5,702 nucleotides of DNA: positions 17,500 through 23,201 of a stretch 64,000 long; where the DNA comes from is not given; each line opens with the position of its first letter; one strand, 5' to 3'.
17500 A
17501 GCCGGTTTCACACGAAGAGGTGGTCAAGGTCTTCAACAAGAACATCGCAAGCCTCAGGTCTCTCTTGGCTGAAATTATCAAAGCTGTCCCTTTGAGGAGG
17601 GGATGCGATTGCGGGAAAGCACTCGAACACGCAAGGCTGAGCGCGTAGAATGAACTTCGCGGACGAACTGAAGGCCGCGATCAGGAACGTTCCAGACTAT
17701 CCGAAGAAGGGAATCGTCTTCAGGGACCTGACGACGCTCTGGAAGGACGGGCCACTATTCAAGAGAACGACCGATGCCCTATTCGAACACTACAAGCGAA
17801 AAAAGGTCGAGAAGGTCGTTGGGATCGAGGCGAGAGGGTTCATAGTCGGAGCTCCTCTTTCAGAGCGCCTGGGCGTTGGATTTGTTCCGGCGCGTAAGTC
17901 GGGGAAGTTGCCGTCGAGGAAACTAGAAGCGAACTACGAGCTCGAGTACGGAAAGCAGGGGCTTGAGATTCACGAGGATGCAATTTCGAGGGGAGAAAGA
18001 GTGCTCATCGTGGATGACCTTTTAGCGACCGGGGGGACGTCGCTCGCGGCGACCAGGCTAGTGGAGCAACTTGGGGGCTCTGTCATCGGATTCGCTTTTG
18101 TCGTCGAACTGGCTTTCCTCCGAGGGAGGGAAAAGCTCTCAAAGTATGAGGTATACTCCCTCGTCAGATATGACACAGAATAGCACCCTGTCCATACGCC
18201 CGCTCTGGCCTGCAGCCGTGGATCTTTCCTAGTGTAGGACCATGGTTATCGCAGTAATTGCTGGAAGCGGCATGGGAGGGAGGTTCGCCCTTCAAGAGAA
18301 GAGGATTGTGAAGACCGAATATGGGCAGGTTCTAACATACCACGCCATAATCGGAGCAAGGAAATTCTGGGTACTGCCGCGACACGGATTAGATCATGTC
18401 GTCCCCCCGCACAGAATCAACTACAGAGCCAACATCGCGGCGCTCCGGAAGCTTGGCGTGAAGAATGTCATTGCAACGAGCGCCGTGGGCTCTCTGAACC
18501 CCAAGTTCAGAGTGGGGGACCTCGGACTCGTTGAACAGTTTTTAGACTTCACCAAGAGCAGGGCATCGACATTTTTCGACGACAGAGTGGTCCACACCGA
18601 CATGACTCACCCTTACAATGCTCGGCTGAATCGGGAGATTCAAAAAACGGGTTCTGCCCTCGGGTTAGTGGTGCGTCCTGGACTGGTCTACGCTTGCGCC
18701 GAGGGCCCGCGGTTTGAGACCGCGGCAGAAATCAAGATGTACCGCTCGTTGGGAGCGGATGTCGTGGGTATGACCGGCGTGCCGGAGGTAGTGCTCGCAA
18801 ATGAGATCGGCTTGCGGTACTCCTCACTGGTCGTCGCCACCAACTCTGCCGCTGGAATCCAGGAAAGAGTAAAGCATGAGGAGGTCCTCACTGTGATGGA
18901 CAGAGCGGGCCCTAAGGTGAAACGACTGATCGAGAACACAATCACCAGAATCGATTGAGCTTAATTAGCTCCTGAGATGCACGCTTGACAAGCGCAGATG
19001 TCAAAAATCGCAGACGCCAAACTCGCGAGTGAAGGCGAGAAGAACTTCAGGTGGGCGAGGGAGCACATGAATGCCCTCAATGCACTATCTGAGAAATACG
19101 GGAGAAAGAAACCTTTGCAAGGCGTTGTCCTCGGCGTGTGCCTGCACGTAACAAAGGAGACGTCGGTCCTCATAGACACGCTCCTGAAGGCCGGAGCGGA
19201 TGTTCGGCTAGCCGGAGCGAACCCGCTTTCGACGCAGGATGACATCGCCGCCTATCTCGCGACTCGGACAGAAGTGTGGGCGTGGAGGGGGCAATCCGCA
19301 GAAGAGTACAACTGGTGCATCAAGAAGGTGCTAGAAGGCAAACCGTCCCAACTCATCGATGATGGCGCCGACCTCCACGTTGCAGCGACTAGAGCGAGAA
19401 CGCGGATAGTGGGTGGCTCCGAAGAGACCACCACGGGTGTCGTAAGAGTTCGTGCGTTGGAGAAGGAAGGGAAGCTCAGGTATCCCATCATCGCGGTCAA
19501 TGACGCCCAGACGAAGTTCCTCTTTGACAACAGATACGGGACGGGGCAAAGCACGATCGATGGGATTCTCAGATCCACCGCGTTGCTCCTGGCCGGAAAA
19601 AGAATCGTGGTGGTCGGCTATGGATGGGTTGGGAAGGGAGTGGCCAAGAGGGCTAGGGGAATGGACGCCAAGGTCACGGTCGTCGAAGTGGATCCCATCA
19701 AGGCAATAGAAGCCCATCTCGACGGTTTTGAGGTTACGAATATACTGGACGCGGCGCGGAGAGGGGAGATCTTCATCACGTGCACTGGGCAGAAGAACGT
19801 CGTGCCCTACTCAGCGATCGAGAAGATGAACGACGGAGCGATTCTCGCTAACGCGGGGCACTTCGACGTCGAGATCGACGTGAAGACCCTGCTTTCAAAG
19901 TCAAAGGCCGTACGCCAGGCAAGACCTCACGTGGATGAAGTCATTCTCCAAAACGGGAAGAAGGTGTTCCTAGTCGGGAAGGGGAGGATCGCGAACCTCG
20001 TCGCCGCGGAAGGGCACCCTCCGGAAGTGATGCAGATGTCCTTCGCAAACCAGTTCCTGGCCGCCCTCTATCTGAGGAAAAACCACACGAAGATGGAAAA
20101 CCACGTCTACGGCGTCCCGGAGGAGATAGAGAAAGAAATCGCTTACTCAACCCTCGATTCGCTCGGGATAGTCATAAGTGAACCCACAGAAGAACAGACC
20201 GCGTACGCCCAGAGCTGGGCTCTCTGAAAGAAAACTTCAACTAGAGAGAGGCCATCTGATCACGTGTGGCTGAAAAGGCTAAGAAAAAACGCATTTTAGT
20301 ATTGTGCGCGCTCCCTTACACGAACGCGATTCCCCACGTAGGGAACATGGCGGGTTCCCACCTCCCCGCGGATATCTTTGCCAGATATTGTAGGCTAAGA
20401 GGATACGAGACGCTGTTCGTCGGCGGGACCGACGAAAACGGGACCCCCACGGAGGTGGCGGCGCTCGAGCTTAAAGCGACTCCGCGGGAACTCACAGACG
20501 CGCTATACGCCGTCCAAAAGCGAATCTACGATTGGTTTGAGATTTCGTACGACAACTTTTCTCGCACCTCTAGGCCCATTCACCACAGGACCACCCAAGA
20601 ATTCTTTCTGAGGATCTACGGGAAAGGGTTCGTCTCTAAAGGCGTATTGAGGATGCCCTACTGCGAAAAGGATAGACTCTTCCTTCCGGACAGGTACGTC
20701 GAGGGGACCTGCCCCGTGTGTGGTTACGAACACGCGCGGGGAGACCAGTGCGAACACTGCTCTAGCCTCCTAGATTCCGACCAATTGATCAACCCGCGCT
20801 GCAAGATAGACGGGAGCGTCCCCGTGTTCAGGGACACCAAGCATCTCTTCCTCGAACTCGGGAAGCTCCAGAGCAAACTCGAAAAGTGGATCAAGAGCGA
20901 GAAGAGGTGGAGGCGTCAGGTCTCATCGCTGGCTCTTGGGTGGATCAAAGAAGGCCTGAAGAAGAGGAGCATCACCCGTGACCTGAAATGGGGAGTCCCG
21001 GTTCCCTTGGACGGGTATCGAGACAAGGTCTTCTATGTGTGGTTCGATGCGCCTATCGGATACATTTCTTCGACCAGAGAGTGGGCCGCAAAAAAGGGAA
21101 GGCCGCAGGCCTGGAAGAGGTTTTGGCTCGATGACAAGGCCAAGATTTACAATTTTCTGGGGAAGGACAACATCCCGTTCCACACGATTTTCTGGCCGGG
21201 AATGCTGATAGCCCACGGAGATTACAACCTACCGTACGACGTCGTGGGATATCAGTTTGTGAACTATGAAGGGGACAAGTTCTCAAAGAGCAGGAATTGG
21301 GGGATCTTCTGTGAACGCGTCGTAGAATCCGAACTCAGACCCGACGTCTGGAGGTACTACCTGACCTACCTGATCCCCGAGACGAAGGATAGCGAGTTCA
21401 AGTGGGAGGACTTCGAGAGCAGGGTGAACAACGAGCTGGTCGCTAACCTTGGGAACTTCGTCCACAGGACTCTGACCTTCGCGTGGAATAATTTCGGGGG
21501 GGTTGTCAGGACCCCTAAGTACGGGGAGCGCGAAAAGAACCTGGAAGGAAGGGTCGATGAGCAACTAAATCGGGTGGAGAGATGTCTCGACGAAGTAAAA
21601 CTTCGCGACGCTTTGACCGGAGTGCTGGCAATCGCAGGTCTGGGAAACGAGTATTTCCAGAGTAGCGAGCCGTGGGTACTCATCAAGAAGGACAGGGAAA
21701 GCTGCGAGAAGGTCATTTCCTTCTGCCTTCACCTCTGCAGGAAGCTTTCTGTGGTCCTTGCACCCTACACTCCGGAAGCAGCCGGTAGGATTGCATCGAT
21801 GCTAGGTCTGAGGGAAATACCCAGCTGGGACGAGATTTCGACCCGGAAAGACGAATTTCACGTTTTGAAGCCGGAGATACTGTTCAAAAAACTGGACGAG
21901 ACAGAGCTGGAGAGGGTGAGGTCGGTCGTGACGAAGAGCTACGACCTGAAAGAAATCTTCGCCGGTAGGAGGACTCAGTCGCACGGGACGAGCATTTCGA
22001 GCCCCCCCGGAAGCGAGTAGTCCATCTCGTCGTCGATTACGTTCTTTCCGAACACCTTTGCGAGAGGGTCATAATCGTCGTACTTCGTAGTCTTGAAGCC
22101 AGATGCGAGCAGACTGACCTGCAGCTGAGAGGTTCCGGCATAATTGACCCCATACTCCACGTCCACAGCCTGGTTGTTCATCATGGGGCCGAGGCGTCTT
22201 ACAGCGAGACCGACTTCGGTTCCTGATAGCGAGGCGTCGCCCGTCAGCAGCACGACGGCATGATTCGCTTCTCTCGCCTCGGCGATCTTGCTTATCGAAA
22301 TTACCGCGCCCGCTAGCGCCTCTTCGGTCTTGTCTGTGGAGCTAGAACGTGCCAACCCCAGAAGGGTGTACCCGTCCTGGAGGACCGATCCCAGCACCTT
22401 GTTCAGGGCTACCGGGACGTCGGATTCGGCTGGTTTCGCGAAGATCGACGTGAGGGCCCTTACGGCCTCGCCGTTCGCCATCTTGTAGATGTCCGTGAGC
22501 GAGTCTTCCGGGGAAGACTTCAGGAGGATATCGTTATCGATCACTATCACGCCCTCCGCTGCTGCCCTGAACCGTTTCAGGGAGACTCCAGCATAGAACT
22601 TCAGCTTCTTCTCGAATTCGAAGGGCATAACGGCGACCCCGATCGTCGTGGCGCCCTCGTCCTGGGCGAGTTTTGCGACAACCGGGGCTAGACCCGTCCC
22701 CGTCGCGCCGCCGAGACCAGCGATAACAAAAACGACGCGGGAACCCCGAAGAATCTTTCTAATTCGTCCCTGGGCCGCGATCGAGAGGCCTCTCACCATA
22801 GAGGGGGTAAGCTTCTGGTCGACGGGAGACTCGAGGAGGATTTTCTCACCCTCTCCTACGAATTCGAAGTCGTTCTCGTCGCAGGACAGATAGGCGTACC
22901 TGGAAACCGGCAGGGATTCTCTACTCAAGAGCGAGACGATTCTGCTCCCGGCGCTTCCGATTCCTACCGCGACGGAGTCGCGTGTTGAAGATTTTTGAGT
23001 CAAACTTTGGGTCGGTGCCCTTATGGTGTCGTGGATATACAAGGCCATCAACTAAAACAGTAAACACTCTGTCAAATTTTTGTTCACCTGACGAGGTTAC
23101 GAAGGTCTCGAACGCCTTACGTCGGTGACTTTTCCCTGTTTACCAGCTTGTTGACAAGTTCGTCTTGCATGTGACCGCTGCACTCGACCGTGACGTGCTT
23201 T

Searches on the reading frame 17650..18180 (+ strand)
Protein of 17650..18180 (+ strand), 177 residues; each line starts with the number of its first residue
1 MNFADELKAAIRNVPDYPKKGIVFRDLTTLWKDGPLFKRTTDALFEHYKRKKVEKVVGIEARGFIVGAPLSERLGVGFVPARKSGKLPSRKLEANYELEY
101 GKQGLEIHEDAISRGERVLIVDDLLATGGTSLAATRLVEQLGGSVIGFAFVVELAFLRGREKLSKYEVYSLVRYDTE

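Call 45: search_protein_families(library=pfam, proteins=[window:17650-18180:+], max_evalue=0.0001)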
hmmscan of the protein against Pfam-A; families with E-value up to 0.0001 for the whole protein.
window:17650-18180:+ (177 aa): 1 family
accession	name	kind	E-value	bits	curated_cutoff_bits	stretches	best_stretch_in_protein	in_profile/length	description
PF00156.33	Pribosyltran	-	1.9e-15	57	26.3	1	44-155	22-125/158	Phosphoribosyl transferase domain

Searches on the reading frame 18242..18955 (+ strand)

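Call 45: search_protein_families(library=pfam, proteins=[window:18242-18955:+], max_evalue=0.0001)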
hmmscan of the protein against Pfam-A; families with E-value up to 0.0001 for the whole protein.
window:18242-18955:+ (238 aa): 1 family
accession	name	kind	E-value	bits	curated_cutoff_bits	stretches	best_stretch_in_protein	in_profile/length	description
PF01048.26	PNP_UDP_1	-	6.5e-46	157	25.1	1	3-234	2-232/233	Phosphorylase superfamily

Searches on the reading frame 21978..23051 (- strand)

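Call 15: search_protein_families(library=pfam, proteins=[window:21978-23051:-], max_evalue=0.001)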
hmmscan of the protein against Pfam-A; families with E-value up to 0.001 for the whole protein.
window:21978-23051:- (358 aa): 1 family
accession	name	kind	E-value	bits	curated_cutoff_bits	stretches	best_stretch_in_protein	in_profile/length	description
PF00091.31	Tubulin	-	2.3e-20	74.1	33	1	91-179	93-188/190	Tubulin/FtsZ family, GTPase domain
